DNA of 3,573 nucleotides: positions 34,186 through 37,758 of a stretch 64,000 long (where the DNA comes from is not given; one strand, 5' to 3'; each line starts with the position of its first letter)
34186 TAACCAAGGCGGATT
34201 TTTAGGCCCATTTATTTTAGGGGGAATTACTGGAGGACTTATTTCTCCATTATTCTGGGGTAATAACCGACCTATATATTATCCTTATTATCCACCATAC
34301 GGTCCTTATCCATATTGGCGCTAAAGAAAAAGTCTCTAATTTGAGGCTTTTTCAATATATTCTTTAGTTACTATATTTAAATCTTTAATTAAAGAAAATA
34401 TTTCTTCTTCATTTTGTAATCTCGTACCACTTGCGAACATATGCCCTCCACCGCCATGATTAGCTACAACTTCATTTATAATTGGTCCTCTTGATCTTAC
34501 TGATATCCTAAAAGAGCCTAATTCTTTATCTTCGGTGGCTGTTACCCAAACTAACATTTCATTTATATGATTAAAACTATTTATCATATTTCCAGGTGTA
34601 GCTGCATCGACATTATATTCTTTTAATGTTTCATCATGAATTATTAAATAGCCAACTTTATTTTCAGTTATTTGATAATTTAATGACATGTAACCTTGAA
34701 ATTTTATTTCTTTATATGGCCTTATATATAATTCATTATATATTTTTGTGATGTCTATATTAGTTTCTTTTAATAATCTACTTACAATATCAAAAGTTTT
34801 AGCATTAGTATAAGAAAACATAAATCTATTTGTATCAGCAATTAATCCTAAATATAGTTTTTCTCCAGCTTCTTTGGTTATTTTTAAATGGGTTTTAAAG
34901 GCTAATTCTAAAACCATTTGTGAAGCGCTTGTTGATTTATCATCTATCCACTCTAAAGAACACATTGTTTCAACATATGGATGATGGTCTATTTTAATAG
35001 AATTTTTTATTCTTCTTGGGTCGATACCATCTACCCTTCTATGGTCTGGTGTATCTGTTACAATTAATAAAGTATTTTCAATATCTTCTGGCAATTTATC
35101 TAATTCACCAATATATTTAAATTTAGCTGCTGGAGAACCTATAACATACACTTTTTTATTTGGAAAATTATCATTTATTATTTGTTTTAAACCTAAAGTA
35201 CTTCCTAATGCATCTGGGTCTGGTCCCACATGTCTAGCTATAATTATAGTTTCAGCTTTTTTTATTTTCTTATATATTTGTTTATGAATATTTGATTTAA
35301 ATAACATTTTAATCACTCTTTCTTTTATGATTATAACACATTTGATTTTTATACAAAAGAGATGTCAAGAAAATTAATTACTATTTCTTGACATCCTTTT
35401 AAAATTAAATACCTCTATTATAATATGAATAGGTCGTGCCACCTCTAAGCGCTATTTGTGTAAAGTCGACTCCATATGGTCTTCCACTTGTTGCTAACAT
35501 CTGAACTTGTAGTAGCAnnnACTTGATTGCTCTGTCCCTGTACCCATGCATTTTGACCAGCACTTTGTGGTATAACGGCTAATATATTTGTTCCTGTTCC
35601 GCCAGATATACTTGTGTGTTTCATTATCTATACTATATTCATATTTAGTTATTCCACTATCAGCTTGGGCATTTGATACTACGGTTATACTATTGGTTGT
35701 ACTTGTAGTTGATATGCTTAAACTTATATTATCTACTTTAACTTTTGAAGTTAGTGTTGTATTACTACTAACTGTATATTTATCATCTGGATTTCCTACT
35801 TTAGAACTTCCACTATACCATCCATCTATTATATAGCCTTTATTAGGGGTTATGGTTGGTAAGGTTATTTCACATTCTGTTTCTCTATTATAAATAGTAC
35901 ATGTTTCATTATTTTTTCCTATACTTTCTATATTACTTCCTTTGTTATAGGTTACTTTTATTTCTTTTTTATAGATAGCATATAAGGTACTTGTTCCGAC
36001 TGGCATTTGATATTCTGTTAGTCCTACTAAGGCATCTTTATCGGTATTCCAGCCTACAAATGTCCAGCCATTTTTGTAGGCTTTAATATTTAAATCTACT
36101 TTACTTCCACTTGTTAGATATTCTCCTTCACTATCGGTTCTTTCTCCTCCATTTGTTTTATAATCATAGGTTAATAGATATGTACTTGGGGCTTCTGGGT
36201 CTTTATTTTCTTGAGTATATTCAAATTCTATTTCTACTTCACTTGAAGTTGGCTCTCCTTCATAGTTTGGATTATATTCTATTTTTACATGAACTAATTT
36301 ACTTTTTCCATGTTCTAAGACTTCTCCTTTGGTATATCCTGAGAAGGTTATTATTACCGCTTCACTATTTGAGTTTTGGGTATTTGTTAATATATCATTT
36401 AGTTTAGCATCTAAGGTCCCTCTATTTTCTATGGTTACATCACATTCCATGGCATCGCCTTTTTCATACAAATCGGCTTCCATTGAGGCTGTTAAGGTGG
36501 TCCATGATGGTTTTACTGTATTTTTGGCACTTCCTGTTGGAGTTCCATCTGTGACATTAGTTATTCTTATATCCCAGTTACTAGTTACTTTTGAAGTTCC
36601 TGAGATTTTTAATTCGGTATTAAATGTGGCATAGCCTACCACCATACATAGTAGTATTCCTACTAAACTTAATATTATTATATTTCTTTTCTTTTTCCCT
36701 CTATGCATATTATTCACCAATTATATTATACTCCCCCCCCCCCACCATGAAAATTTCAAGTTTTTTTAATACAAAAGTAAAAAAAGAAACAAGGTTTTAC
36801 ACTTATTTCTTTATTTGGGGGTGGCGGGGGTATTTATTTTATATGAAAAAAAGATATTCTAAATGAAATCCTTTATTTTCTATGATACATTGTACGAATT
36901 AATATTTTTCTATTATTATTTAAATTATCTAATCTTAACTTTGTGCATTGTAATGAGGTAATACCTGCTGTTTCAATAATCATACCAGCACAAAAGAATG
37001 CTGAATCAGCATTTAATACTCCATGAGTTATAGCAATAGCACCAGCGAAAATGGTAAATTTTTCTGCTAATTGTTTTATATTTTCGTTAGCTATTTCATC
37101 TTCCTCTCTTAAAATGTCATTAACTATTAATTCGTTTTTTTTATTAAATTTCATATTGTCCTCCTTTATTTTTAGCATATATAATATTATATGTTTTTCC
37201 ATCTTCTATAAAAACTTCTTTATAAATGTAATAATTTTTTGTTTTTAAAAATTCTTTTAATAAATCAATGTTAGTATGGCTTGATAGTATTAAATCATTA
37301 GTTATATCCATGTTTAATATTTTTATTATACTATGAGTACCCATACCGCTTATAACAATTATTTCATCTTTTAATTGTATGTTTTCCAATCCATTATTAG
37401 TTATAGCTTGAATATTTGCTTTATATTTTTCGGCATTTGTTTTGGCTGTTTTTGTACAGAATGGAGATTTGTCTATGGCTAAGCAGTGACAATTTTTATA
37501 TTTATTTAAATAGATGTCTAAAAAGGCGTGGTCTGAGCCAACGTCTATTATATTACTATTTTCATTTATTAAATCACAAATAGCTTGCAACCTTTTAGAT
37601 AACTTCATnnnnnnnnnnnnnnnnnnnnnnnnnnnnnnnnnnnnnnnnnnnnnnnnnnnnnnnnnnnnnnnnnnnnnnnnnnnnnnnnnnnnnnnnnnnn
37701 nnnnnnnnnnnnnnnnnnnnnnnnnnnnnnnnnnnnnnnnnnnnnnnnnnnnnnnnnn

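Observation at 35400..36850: Copy B is an internally deleted derivative; 12.9 kb direct repeats bracket obg through nrnA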

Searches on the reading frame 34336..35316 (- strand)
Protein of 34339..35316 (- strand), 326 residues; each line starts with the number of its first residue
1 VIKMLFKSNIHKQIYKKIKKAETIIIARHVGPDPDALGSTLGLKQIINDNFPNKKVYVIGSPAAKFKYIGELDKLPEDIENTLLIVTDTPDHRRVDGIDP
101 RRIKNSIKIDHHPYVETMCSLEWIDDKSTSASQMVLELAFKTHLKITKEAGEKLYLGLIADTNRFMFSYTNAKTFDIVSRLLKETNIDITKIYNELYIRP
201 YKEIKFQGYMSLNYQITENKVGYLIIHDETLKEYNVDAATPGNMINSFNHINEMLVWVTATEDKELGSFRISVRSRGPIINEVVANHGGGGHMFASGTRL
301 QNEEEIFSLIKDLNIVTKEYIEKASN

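Call 9: search_protein_families(library=pfam, max_evalue=0.01, proteins=[window:34339-35316:-])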
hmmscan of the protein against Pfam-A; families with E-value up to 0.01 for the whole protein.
seq(326 aa): 3 families
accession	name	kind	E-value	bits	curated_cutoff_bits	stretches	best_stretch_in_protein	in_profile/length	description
PF01368.27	DHH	-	1.7e-12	48.1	28.1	1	23-157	1-124/125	DHH family, N-terminal domain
PF02272.25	DHHA1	-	3.1e-08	34.4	25.9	1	233-314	10-97/102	DHHA1 domain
PF08567.17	PH_TFIIH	-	0.0028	18.4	27.1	1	120-174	15-79/88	TFIIH p62 subunit, N-terminal domain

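Call 48: search_protein_families(library=ncbifam, max_evalue=0.001, proteins=[window:34336-35307:-])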
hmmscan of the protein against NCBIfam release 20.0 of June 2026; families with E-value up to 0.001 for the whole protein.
window:34336-35307:- (323 aa): 4 families
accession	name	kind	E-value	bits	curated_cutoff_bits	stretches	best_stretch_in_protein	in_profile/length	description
NF053633.1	OlncasPapPhNrnA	equivalog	1.2e-67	228.1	350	1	8-311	6-312/317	bifunctional oligoribonuclease/PAP phosphatase NrnA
NF011110.0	PRK14538.1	equivalog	1.7e-10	39.7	707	1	77-312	445-676/838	putative bifunctional signaling protein/50S ribosomal protein L9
NF003877.0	PRK05427.1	equivalog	2e-05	24.2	283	1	20-193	3-183/308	manganese-dependent inorganic pyrophosphatase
NF011442.0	PRK14869.1-4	equivalog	0.00032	19.3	400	0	74-193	301-420/543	putative manganese-dependent inorganic diphosphatase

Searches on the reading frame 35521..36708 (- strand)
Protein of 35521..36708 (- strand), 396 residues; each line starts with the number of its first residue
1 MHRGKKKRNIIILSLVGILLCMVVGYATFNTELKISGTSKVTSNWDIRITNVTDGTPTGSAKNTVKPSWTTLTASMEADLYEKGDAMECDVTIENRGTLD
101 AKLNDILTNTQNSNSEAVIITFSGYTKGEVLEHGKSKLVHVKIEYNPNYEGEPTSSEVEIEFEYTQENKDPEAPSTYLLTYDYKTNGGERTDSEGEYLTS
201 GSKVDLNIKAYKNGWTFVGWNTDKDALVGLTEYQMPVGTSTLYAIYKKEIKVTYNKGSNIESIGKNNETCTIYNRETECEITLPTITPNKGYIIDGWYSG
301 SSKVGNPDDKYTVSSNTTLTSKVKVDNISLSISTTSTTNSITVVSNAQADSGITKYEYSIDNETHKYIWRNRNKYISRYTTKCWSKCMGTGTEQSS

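Call 9: search_protein_families(library=pfam, max_evalue=0.01, proteins=[window:35521-36708:-])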
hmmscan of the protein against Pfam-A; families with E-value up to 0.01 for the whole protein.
seq(396 aa): 2 families
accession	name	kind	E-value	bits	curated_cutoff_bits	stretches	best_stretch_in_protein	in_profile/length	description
PF09479.16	Flg_new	-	6.2e-09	36.3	27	2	182-244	4-64/65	Listeria-Bacteroides repeat domain (List_Bact_rpt)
PF18998.6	Flg_new_2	-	1.7e-06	28.4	23.6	1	185-248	8-71/73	Divergent InlB B-repeat domain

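Call 28: find_related_loci(query=window:35635-36708:-, collection=genome_contigs, flank=6000)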
Query seq(358 aa) (358 aa) in genome_contigs; peptide patterns used: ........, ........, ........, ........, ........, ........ (x = any residue, [..] = any of these).
96 stretches matched a pattern; 40 encode a relative of the query (tblastn E <= 1e-3); 40 distinct loci.
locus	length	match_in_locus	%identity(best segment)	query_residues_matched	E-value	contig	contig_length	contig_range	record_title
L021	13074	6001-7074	71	1-358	9e-160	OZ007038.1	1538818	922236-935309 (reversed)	MAG: uncultured Bacilli bacterium isolate 6755_HET_CTRL_contig_17442_metaflye_circ MAG genome assembly, chromosome: 1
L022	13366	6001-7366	72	1-324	7e-137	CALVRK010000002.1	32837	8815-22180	MAG: uncultured Bacilli bacterium isolate BRZ_RP__bin37 genome assembly, contig: BRZ_RP__NODE_1840_length_32837_cov_4.82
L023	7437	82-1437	62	1-358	7e-112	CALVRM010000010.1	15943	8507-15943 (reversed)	MAG: uncultured Bacilli bacterium isolate E13__bin176 genome assembly, contig: E13__k127_76312, whole genome shotgun seq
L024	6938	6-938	58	24-331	2e-106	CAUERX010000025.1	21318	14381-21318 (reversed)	MAG TPA_asm: uncultured bacterium isolate ERR10149238_bin.39_MetaWRAP_v1.3_MAG genome assembly, contig: ERZ19085884.1231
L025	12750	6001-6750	68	1-249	8e-106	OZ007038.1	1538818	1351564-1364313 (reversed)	MAG: uncultured Bacilli bacterium isolate 6755_HET_CTRL_contig_17442_metaflye_circ MAG genome assembly, chromosome: 1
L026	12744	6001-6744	67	1-247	1e-103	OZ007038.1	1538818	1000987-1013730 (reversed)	MAG: uncultured Bacilli bacterium isolate 6755_HET_CTRL_contig_17442_metaflye_circ MAG genome assembly, chromosome: 1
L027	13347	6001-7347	53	1-321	5e-103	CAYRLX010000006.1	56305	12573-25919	MAG TPA_asm: uncultured Muribaculaceae bacterium isolate SRP278969_co2_639 genome assembly, contig: NODE_296_length_5630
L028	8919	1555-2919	54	1-358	7e-102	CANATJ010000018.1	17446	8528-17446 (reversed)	MAG TPA_asm: uncultured Firmicutes bacterium isolate SRR14836549_bin.6_metawrap_v1.3_MAG genome assembly, contig: NODE.1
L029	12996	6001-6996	55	1-332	6e-101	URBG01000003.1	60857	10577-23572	uncultured Tenericutes bacterium isolate UMGS841 genome assembly, contig: NODE_224_length_60857_cov_3.676491, whole geno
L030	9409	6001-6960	54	3-322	1e-97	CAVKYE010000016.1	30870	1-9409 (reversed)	Vescimonas coprocola isolate H07683-L1_cleanbin_000026 genome assembly, contig: Spades_H07683-L1_contig_960, whole genom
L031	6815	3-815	57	59-328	3e-89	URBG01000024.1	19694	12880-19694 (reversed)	uncultured Tenericutes bacterium isolate UMGS841 genome assembly, contig: NODE_1025_length_19694_cov_4.595397, whole gen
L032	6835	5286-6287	50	1-325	6e-86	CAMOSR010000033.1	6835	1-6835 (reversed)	MAG: uncultured Firmicutes bacterium isolate SRR873602_bin.129_metaWRAP_v1.3_MAG genome assembly, contig: NODE_30328_len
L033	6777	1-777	56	76-331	1e-83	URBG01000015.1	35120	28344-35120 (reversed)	uncultured Tenericutes bacterium isolate UMGS841 genome assembly, contig: NODE_518_length_35120_cov_4.194496, whole geno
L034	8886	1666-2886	51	3-323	2e-82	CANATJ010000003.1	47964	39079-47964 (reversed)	MAG TPA_asm: uncultured Firmicutes bacterium isolate SRR14836549_bin.6_metawrap_v1.3_MAG genome assembly, contig: NODE.4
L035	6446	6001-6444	78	1-148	8e-75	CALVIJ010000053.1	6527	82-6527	MAG: uncultured Bacilli bacterium isolate BRZ_T__bin41 genome assembly, contig: BRZ_T__NODE_19084_length_6527_cov_4.1505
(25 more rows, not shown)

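Call 48: search_protein_families(library=ncbifam, max_evalue=0.001, proteins=[window:35635-36708:-])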
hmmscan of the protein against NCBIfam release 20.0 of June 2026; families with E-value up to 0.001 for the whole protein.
seq(358 aa): 1 family
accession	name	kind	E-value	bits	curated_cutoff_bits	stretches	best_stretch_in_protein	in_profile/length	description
TIGR02543.1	List_Bact_rpt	repeat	0.00048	20.4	20.95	1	211-249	2-43/44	TIGR02543 family repeat protein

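Call 55: search_protein_families(library=pfam, max_evalue=0.001, proteins=[L026:10149-10802:+, L026:10799-12058:+, L026:6001-9783:+])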
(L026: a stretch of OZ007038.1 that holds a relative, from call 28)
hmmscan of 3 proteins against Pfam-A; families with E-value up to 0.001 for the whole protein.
L026:10149-10802:+ (217 aa): 2 families
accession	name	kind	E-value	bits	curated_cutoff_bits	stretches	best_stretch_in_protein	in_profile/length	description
PF00072.30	Response_reg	-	1.8e-21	76.8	30.2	1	4-112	1-110/111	Response regulator receiver domain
PF00486.34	Trans_reg_C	-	3.9e-21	75.3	26.2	1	146-216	2-77/77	Transcriptional regulatory protein, C terminal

L026:10799-12058:+ (419 aa): 2 families
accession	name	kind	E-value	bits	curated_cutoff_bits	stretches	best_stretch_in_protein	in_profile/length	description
PF02518.31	HATPase_c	-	5.5e-12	46.5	26.4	1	330-416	6-103/111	Histidine kinase-, DNA gyrase B-, and HSP90-like ATPase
PF00512.31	HisKA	-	1.4e-10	41.5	26.9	1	217-276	2-63/66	His Kinase A (phospho-acceptor) domain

L026:6001-9783:+ (1260 aa): 2 families
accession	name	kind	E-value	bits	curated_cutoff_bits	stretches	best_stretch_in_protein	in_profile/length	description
PF09479.16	Flg_new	-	1.5e-09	38.3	27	1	180-245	3-64/65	Listeria-Bacteroides repeat domain (List_Bact_rpt)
PF19789.6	DUF6273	-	2.8e-06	27.7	23.5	0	752-916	2-171/172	Domain of unknown function (DUF6273)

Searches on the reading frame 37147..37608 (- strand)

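Call 9: search_protein_families(library=pfam, max_evalue=0.01, proteins=[window:37147-37608:-])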
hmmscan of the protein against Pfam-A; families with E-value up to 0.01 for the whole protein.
seq(154 aa): 3 families
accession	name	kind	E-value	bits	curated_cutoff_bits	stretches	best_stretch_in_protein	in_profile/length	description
PF12847.13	Methyltransf_18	-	2.5e-29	102.7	27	1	3-143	1-151/151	Methyltransferase domain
PF04816.18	TrmK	-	4.7e-23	82.2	27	1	20-148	1-140/205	tRNA (adenine(22)-N(1))-methyltransferase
PF06325.19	PrmA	-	0.0022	18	22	1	7-85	152-231/296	Ribosomal protein L11 methyltransferase (PrmA)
